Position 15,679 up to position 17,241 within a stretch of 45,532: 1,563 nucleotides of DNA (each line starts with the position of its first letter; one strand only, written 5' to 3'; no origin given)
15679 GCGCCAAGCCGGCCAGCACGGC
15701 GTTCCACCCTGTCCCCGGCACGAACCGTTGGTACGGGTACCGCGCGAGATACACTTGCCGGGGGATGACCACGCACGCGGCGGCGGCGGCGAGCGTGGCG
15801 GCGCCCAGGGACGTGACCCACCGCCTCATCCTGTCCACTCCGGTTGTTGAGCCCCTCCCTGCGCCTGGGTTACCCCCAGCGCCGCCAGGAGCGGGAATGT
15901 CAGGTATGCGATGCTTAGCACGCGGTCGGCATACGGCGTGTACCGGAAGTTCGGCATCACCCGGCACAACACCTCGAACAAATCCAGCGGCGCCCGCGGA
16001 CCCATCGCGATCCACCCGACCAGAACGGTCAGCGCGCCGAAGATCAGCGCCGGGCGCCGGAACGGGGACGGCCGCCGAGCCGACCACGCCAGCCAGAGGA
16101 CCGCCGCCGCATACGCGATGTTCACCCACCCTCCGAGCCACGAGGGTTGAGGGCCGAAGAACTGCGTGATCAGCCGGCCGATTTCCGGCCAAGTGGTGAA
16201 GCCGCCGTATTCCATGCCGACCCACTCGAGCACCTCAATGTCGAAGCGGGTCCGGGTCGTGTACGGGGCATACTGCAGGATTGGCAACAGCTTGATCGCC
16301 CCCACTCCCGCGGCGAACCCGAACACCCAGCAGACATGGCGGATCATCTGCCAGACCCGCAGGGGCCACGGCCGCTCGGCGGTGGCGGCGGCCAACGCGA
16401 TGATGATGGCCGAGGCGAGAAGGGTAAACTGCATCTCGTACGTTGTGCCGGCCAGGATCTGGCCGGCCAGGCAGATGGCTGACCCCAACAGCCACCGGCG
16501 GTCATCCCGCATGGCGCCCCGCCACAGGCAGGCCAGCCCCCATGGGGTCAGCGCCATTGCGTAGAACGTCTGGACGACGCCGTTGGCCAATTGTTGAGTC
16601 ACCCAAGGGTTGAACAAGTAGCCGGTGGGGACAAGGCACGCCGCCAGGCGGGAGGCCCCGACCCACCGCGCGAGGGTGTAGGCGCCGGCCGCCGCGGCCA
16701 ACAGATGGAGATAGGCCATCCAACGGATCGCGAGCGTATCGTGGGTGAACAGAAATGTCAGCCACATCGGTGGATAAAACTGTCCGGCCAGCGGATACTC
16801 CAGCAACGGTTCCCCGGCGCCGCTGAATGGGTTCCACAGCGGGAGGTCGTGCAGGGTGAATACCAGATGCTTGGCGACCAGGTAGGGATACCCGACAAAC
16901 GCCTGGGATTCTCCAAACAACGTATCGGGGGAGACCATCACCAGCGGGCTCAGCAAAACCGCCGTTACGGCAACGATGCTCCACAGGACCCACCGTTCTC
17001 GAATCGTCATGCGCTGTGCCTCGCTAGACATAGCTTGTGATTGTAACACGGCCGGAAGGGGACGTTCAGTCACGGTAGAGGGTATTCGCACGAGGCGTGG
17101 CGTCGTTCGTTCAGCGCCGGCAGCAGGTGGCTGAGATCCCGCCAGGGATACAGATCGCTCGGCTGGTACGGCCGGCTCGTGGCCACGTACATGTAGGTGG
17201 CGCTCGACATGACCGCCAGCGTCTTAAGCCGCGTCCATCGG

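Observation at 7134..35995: Seven GT-C-type membrane glycosyltransferase candidates in one operon, including three giant AftD/DUF3367-like paralogs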

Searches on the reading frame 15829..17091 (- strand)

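Call 5: search_protein_families(library=pfam, proteins=[window:15829-17091:-], max_evalue=0.01)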
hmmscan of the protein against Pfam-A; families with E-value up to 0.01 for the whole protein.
window:15829-17091:- (421 aa): 0 families

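Call 46: search_protein_families(library=pfam, proteins=[window:15829-17031:-], max_evalue=5)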
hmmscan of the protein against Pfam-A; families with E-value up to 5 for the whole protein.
window:15829-17031:- (401 aa): 2 families
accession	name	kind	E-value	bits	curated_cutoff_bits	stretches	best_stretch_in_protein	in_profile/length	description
PF14264.12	Glucos_trans_II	-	0.008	15.8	30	1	111-248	55-191/317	Glucosyl transferase GtrII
PF11158.13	DUF2938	-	0.027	14.5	31.4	2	303-346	69-112/150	Protein of unknown function (DUF2938)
